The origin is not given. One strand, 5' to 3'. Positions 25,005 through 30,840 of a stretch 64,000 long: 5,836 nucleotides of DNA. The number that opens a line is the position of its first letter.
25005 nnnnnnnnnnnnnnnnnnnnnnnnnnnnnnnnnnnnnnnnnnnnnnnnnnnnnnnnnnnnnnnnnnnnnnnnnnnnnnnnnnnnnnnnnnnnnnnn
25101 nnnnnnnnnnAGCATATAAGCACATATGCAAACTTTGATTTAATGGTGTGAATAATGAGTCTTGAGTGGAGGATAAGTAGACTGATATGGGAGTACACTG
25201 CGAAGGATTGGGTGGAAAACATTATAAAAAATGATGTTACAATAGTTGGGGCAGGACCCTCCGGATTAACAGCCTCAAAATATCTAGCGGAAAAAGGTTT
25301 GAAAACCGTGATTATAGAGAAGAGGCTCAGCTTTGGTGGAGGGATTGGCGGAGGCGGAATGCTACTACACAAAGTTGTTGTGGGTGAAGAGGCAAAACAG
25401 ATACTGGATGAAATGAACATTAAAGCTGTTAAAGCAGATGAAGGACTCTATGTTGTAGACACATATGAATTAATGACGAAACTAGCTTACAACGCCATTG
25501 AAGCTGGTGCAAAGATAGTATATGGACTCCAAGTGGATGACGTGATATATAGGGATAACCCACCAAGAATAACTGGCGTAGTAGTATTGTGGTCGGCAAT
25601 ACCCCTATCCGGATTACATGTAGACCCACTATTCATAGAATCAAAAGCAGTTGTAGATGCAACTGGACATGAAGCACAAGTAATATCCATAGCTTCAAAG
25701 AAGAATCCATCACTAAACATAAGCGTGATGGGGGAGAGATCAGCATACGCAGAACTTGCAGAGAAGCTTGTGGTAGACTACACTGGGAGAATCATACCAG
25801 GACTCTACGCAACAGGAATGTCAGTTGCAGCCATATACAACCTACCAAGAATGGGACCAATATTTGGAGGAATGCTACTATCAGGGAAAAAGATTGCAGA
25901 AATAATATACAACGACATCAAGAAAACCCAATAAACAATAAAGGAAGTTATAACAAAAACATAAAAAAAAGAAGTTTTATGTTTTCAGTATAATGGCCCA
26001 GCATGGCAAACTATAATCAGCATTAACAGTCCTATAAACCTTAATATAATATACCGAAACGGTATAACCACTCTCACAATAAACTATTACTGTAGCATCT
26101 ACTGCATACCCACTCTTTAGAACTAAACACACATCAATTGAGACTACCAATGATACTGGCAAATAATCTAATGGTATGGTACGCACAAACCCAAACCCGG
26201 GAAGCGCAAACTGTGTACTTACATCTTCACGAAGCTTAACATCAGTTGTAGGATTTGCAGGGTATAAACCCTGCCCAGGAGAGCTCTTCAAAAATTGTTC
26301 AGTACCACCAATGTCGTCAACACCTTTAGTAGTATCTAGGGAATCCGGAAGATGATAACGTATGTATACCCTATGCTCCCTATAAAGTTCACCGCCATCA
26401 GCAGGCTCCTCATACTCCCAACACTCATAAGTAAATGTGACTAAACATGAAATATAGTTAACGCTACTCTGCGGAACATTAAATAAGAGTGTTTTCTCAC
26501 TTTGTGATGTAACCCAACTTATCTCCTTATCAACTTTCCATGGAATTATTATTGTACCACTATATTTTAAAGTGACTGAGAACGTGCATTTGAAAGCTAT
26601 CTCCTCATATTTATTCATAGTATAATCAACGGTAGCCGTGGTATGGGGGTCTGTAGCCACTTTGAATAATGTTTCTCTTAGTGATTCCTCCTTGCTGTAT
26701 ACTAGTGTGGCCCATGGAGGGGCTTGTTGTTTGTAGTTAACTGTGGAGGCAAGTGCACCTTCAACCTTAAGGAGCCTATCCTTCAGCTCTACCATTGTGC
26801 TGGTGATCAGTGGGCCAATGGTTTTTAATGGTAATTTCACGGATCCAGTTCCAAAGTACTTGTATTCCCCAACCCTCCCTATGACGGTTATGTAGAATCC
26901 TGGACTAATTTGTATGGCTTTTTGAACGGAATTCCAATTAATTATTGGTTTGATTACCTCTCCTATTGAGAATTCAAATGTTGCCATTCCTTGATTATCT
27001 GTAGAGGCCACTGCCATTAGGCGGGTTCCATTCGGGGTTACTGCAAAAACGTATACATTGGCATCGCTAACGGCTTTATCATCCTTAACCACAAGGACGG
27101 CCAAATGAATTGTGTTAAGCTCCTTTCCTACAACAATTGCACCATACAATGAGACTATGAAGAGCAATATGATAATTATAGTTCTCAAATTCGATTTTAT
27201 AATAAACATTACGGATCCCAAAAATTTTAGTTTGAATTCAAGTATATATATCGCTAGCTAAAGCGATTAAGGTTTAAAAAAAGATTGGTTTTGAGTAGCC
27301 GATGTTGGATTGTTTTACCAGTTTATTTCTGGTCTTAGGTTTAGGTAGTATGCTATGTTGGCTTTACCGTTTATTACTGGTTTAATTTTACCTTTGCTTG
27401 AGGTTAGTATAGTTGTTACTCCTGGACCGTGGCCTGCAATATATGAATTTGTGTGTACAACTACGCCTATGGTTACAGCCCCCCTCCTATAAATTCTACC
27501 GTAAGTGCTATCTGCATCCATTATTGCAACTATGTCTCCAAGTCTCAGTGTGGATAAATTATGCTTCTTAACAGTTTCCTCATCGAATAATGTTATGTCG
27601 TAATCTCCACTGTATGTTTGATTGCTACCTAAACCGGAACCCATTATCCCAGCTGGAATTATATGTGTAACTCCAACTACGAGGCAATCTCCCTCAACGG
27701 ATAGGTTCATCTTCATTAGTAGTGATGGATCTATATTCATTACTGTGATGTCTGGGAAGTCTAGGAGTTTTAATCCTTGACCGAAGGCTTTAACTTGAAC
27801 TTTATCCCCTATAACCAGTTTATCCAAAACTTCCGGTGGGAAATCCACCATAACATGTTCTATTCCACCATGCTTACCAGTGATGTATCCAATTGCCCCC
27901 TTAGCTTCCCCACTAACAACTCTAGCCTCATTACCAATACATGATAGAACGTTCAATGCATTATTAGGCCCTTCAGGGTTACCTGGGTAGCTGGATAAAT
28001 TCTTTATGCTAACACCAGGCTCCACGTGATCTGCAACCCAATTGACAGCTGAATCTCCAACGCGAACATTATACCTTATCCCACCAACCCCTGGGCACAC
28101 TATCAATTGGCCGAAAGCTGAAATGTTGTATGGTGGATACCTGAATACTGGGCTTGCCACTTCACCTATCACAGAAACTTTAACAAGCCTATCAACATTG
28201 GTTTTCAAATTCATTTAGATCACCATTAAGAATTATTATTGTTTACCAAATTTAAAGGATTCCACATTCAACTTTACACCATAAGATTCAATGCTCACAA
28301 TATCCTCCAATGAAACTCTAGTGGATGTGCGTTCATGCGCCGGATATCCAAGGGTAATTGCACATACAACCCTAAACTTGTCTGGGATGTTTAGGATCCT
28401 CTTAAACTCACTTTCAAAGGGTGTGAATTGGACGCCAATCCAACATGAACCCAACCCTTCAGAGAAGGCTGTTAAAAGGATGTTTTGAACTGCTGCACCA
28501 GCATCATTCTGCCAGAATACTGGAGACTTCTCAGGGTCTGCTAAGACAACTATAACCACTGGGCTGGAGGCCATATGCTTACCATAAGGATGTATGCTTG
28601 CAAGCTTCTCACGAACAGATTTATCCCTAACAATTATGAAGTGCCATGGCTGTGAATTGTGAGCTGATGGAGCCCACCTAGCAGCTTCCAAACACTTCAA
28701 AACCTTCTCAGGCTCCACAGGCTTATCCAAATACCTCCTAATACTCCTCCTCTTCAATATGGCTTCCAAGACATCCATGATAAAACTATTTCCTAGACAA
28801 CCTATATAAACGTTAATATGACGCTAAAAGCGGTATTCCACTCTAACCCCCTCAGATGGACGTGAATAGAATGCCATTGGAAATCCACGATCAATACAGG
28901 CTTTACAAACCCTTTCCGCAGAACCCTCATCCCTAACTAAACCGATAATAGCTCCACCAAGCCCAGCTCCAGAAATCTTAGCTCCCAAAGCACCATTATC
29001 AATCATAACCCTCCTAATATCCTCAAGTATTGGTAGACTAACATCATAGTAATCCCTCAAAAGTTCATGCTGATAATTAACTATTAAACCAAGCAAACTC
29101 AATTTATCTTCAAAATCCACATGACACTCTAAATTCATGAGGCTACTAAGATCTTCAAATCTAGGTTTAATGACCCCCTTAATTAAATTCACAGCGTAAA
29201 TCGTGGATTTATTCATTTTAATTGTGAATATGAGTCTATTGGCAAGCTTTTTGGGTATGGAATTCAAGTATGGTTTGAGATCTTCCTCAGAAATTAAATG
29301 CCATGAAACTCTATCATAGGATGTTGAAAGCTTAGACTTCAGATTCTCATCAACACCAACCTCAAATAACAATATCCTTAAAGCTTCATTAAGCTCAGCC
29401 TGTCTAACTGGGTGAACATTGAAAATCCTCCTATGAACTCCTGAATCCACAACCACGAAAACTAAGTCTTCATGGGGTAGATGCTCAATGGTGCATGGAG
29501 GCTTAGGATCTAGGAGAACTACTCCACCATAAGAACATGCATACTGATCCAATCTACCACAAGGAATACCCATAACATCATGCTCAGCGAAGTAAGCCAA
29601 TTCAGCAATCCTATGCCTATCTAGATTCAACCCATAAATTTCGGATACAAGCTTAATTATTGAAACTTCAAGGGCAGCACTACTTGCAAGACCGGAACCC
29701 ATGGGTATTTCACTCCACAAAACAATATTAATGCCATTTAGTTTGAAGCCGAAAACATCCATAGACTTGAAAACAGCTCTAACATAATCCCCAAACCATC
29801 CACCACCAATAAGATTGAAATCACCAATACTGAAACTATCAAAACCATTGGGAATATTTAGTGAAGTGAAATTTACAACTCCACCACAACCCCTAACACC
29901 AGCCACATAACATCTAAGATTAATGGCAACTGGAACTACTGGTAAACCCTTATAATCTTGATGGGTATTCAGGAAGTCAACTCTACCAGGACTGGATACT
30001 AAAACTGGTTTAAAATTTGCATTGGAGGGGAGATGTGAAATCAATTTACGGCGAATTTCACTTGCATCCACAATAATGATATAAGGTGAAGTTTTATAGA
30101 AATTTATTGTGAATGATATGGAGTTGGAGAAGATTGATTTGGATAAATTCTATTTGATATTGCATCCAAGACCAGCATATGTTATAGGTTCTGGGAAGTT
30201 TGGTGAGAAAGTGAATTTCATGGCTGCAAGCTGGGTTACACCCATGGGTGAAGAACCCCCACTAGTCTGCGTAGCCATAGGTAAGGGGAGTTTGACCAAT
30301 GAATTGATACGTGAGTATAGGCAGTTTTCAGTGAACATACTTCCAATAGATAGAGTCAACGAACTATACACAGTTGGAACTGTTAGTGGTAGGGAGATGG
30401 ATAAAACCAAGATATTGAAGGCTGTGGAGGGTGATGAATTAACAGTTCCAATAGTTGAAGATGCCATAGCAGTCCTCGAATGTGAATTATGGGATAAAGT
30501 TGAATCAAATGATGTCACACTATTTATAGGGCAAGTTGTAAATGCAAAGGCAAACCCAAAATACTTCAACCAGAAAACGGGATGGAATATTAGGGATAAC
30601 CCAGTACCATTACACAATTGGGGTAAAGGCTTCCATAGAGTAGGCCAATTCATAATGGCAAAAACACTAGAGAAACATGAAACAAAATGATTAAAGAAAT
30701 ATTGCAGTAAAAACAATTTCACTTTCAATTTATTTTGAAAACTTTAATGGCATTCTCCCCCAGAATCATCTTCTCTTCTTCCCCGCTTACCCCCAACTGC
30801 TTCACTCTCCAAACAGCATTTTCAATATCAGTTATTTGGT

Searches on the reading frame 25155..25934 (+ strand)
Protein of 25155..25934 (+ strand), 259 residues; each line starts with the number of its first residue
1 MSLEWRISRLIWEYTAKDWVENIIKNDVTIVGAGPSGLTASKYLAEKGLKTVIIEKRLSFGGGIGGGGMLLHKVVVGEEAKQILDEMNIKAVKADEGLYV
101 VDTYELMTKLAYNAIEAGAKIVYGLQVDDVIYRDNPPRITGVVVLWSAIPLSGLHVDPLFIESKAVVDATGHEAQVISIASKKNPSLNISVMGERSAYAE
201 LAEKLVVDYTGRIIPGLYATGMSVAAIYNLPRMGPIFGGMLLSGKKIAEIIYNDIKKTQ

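Call 6: search_protein_families(library=ncbifam, proteins=[window:25155-25934:+], max_evalue=0.00001)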
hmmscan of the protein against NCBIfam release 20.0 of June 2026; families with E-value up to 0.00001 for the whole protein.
window:25155-25934:+ (259 aa): 17 families
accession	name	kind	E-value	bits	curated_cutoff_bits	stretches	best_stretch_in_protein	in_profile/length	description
TIGR00292.1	TIGR00292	equivalog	1.8e-92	309.2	148.3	1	5-256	2-254/254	sulfide-dependent adenosine diphosphate thiazole synthase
TIGR02032.1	GG-red-SF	subfamily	4.6e-10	39.7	158.8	1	27-176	2-151/297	geranylgeranyl reductase family protein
NF041160.1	DGGPL_Thplmales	equivalog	3e-08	33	780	1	25-70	3-48/396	digeranylgeranylglycerophospholipid reductase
NF009478.0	PRK12844.1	equivalog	4.9e-08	31.7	789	0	25-68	8-51/559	3-ketosteroid-delta-1-dehydrogenase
TIGR01292.1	TRX_reduct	equivalog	5.1e-07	28.8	343.45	1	27-59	2-34/300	thioredoxin-disulfide reductase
NF041080.1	DGGGPL_reductase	equivalog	6.7e-07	28.5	580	0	27-177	3-160/447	digeranylgeranylglycerophospholipid reductase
NF004789.0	PRK06134.1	subfamily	7.4e-07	28.1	747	0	25-64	12-51/581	FAD-dependent oxidoreductase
NF004829.0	PRK06183.1-3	subfamily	1.1e-06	27.8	390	1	25-57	8-40/520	bifunctional 3-(3-hydroxy-phenyl)propionate/3-hydroxycinnamic acid hydroxylase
NF004780.0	PRK06126.1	subfamily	1.3e-06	27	445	1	21-57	4-40/552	hypothetical protein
NF006091.0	PRK08243.1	subfamily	1.5e-06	27.3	351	1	25-57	2-34/393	4-hydroxybenzoate 3-monooxygenase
NF009473.0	PRK12835.1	subfamily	1.6e-06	26.9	837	0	25-70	11-58/585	FAD-binding protein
TIGR01372.1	soxA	subfamily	1.6e-06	26.2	1164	1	25-66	168-209/996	sarcosine oxidase subunit alpha family protein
TIGR03140.1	AhpF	equivalog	2.1e-06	26.6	502.9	1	16-58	203-245/515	alkyl hydroperoxide reductase subunit F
NF005882.1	PRK07843.1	equivalog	2.3e-06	26.3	788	1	26-70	2-48/547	3-oxosteroid 1-dehydrogenase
TIGR01813.1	flavo_cyto_c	subfamily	4e-06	25.8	285.45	0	27-86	1-62/444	flavocytochrome c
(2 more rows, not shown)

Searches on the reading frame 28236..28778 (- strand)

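Call 6: search_protein_families(library=ncbifam, proteins=[window:28236-28778:-], max_evalue=0.00001)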
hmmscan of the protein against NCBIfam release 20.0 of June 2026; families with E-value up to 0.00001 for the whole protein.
window:28236-28778:- (180 aa): 8 families
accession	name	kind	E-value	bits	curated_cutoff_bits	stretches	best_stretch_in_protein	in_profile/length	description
NF009810.0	PRK13294.1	equivalog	1.3e-22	80.3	304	2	5-60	256-311/449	coenzyme F420-0:L-glutamate ligase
TIGR03553.1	F420_FbiB_CTERM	equivalog_domain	3.2e-22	79.2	249.55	2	5-60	1-56/194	F420 biosynthesis protein FbiB, C-terminal domain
TIGR02476.1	BluB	equivalog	6.5e-22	77.9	150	2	3-63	9-69/205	5,6-dimethylbenzimidazole synthase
NF008033.1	PRK10765.1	equivalog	1.9e-16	60.2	223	1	2-166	3-181/240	oxygen-insensitive NADPH nitroreductase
NF047509.1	Rv3131_FMN_oxido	subfamily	1.7e-11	44.2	199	0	29-52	2-25/319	Acg family FMN-binding oxidoreductase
NF008088.0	PRK10828.1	equivalog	2.7e-11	43.4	183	1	1-161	1-177/183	NAD(P)H nitroreductase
NF003768.0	PRK05365.1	equivalog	3.3e-11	43.1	152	1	9-83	20-96/200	malonic semialdehyde reductase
NF008275.0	PRK11053.1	equivalog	2.7e-08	33.5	227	1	1-61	1-62/217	oxygen-insensitive NAD(P)H nitroreductase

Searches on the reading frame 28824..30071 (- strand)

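Call 7: search_protein_families(library=ncbifam, proteins=[window:28824-30071:-], max_evalue=0.00001)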
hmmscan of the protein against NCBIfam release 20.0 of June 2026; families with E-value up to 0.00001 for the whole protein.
window:28824-30071:- (415 aa): 12 families
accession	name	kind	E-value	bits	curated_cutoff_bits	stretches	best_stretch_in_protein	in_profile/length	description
NF003006.0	PRK03817.1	equivalog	6.7e-45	153.6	443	2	25-262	4-242/352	galactokinase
TIGR00131.1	gal_kin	equivalog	7.9e-40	136.9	226.65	1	23-395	18-365/388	galactokinase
NF003705.0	PRK05322.1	equivalog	4.1e-34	117.9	385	1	25-183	22-182/388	galactokinase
NF003472.0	PRK05101.1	equivalog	6.5e-34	117.5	499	1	23-218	21-220/382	galactokinase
TIGR00549.1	mevalon_kin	equivalog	1.6e-28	100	163.05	2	95-215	64-181/276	mevalonate kinase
NF003036.0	PRK03926.1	equivalog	2.5e-27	95.8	403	1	23-213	2-169/302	mevalonate kinase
NF001816.0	PRK00555.1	equivalog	4.3e-26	91.7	509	2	25-183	5-161/363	galactokinase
NF049969.1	GlMnHpPKinHddA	equivalog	1.6e-15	57.4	600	1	114-186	98-170/338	D-glycero-D-manno-heptose 7-phosphate kinase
TIGR00191.1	thrB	equivalog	7.4e-12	44.7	168.25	1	99-199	66-160/304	homoserine kinase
NF002288.1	PRK01212.1-4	equivalog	1.8e-11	43.7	194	1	111-208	74-171/303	homoserine kinase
NF009948.0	PRK13412.1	equivalog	2.3e-10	38.8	721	1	80-188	692-800/974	bifunctional fucokinase/fucose-1-phosphate guanylyltransferase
TIGR01920.1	Shik_kin_archae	equivalog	7.6e-09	35.3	126.85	1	112-208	68-166/266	shikimate kinase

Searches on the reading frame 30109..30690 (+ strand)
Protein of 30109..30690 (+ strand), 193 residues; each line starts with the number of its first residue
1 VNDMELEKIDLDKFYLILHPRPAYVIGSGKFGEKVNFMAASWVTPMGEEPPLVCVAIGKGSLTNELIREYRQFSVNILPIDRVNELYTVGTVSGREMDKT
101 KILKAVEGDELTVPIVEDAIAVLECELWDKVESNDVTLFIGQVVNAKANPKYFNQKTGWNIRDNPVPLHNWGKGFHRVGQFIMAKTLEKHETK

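Call 7: search_protein_families(library=ncbifam, proteins=[window:30109-30690:+], max_evalue=0.00001)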
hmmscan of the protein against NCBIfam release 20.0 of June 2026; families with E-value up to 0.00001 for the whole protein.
window:30109-30690:+ (193 aa): 5 families
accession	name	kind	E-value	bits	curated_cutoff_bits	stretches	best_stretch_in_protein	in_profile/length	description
NF045733.1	StyMonoxStyB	equivalog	6.3e-11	42.5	200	1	32-147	24-132/150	styrene monooxygenase NADH-dependent flavin reductase subunit StyB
NF045919.1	HphnlacHdxRed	equivalog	8.5e-11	41.5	340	1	30-146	29-140/309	p-hydroxyphenylacetate 3-hydroxylase reductase component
NF042921.1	HpaC_Thermus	equivalog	1.8e-09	37.8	200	1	29-145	21-129/150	4-hydroxyphenylacetate 3-monooxygenase reductase subunit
TIGR02296.1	HpaC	equivalog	1.7e-06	28.1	205.95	1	38-150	26-138/154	4-hydroxyphenylacetate 3-monooxygenase, reductase component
NF045630.1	monooxsub_HsaB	equivalog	7.2e-06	25.9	230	1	33-145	32-139/186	3-hydroxy-9,10-secoandrosta-1,3,5(10)-triene-9,17-dione monooxygenase reductase subunit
